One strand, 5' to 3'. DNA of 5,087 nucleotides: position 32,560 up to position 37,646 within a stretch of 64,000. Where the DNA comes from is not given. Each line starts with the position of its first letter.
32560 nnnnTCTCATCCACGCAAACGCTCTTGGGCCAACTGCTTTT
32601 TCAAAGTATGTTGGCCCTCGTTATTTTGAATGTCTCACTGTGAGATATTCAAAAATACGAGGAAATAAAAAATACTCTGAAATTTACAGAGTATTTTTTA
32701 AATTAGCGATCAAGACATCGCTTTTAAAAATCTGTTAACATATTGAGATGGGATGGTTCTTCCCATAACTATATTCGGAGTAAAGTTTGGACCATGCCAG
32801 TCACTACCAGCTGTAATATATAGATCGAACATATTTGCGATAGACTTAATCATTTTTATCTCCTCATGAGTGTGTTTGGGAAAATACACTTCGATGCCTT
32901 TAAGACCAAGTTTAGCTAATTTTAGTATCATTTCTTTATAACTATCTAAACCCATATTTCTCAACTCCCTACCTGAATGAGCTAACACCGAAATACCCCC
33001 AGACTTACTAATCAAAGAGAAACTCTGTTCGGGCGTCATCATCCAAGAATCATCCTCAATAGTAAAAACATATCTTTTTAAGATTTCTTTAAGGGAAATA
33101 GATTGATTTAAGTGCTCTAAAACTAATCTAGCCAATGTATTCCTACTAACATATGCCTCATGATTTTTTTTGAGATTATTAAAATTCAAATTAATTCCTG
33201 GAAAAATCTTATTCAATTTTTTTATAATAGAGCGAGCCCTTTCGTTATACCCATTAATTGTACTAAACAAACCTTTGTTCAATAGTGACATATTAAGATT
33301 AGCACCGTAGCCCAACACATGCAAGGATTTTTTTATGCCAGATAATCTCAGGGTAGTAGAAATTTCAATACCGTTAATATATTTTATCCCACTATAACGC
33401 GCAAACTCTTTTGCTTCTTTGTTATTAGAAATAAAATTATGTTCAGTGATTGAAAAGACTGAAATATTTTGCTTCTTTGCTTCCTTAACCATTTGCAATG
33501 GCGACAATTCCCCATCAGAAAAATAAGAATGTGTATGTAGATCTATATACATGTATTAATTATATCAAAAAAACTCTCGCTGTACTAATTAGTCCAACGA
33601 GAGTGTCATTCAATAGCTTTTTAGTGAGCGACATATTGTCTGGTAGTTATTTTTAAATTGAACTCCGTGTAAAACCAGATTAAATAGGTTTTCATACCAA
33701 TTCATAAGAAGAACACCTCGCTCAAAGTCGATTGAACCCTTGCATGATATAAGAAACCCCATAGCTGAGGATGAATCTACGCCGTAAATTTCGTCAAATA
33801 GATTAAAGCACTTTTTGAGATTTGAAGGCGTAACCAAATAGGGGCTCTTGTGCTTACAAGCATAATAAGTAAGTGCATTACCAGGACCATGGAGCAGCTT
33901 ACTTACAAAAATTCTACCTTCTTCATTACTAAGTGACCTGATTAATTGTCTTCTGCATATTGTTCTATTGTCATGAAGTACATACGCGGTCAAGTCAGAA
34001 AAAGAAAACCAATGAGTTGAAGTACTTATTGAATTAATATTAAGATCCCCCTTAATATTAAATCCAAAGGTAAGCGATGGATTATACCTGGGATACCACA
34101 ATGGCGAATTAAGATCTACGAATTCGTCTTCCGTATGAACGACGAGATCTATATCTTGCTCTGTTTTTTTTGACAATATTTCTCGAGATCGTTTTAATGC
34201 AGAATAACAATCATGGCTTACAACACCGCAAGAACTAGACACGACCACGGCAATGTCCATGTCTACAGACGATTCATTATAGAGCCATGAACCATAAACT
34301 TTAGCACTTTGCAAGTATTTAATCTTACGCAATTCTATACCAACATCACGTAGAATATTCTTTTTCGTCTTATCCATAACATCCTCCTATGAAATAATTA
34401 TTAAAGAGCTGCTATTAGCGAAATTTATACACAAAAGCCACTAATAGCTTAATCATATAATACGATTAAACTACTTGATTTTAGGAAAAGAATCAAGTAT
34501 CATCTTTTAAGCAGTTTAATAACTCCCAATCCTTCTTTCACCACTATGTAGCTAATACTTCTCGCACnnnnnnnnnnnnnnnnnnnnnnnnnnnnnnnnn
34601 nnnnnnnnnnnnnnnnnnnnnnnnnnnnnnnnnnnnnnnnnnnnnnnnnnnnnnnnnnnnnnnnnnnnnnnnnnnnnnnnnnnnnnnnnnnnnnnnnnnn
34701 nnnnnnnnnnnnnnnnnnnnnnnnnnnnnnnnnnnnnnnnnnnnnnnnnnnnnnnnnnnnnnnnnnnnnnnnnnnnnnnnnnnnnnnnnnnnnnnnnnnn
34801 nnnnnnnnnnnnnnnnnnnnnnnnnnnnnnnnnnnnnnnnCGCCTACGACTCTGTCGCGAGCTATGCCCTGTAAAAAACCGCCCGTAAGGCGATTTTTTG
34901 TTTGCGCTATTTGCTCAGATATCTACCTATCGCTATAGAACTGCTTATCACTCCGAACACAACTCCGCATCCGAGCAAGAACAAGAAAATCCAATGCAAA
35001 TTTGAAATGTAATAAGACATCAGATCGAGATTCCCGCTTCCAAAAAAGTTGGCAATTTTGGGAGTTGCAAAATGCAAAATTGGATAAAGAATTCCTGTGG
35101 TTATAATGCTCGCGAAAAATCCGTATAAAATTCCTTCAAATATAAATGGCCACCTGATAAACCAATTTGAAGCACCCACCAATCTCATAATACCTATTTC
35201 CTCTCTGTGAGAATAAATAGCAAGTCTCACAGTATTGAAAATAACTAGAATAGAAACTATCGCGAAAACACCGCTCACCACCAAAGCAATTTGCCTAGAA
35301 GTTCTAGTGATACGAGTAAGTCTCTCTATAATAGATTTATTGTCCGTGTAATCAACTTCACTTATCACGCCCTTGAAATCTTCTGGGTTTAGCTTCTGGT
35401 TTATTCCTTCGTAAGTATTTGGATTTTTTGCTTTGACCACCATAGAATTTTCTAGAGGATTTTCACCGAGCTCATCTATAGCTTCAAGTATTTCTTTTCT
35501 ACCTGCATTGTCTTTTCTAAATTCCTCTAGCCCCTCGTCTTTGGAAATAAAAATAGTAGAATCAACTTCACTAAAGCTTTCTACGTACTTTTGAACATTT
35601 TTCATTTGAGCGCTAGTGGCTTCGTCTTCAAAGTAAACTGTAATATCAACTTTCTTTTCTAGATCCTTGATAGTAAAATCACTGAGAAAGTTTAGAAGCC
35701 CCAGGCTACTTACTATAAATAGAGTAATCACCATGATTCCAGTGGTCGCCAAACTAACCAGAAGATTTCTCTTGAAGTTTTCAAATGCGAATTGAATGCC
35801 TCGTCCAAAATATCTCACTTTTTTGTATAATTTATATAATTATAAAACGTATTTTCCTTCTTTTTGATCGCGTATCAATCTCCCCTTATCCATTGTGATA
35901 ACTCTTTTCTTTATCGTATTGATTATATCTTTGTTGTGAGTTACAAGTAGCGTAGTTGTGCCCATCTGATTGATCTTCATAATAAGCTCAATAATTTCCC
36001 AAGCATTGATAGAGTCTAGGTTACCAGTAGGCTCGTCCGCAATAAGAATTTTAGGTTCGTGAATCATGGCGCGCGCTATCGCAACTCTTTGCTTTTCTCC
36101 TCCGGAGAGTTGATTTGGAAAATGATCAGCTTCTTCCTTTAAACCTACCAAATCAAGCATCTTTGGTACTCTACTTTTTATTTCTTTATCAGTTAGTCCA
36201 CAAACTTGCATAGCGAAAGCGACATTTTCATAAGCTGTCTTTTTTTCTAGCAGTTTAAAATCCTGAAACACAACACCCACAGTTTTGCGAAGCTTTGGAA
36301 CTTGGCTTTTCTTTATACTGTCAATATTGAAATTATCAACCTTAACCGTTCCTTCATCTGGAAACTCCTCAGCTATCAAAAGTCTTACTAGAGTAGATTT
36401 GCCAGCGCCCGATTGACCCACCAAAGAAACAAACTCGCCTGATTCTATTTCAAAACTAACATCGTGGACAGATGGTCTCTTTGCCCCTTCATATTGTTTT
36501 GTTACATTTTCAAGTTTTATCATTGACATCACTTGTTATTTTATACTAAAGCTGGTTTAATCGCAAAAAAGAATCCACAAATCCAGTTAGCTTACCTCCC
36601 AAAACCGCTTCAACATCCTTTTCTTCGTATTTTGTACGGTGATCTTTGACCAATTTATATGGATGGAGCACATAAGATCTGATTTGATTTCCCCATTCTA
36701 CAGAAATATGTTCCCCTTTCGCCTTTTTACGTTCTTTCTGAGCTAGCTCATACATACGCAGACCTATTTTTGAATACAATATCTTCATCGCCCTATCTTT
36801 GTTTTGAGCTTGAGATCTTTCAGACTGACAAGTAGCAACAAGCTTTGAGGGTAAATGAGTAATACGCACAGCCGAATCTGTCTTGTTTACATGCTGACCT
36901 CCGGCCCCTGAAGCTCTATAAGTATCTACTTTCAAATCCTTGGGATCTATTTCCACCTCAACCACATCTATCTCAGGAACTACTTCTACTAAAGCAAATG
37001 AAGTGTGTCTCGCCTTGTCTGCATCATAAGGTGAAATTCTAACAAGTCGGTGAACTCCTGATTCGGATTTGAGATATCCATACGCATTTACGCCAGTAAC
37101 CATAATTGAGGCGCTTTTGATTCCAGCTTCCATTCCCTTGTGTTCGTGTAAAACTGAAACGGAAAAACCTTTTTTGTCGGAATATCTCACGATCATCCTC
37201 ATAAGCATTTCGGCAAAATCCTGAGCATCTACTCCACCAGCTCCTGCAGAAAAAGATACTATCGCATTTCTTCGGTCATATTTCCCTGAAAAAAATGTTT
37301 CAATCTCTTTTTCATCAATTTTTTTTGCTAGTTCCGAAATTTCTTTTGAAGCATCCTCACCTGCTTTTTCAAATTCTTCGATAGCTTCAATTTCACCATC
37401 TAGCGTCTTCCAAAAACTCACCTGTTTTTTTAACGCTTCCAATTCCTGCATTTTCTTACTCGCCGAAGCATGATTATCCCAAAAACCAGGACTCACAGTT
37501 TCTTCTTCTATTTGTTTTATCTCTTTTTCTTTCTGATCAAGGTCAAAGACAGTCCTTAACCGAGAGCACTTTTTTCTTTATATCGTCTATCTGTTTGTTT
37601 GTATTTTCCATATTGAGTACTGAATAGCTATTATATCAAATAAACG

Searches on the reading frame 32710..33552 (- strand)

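Call 14: search_protein_families(library=pfam, proteins=[window:32710-33552:-], max_evalue=0.001)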
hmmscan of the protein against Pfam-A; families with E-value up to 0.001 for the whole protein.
window:32710-33552:- (280 aa): 2 families
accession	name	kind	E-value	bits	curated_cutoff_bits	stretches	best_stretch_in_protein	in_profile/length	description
PF02811.25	PHP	-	1.1e-11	45.7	26.4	1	4-215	1-151/164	PHP domain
PF00682.25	HMGL-like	-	0.00086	19.2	29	0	202-241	22-61/260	HMGL-like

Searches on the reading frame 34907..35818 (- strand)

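Call 52: search_protein_families(library=pfam, proteins=[window:34907-35818:-], max_evalue=0.00001)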
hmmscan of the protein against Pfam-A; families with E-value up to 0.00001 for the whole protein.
window:34907-35818:- (303 aa): 2 families
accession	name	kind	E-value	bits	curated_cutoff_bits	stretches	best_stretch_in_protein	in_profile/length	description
PF18075.7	FtsX_ECD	-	3e-17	63.5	23.5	1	57-144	1-88/96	FtsX extracellular domain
PF02687.27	FtsX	-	1e-16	61.5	25.5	1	180-297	2-116/120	FtsX-like permease C-terminal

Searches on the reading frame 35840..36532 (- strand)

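Call 52: search_protein_families(library=pfam, proteins=[window:35840-36532:-], max_evalue=0.00001)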
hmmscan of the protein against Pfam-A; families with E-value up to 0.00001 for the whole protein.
window:35840-36532:- (230 aa): 1 family
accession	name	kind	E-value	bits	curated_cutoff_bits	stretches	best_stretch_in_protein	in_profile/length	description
PF00005.33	ABC_tran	-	1.1e-37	130.2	25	1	23-169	2-136/137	ABC transporter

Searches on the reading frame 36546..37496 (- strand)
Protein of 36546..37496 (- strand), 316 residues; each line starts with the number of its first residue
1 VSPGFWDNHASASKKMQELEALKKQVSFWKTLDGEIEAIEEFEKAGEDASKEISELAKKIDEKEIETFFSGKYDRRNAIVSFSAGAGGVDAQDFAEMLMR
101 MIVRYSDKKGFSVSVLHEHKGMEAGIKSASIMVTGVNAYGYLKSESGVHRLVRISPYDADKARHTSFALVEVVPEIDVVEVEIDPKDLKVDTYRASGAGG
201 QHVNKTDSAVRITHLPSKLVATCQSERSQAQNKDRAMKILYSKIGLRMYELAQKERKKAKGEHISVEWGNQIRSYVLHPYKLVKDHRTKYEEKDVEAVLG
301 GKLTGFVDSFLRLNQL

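Call 52: search_protein_families(library=pfam, proteins=[window:36546-37496:-], max_evalue=0.00001)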
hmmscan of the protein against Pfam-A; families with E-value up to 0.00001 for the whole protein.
window:36546-37496:- (316 aa): 2 families
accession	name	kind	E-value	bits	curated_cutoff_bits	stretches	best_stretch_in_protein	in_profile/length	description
PF03462.23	PCRF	-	2.4e-44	151.9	24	1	2-170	14-194/194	PCRF domain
PF00472.26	RF-1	-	5.6e-40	136.4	35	1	179-287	3-116/116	RF-1 domain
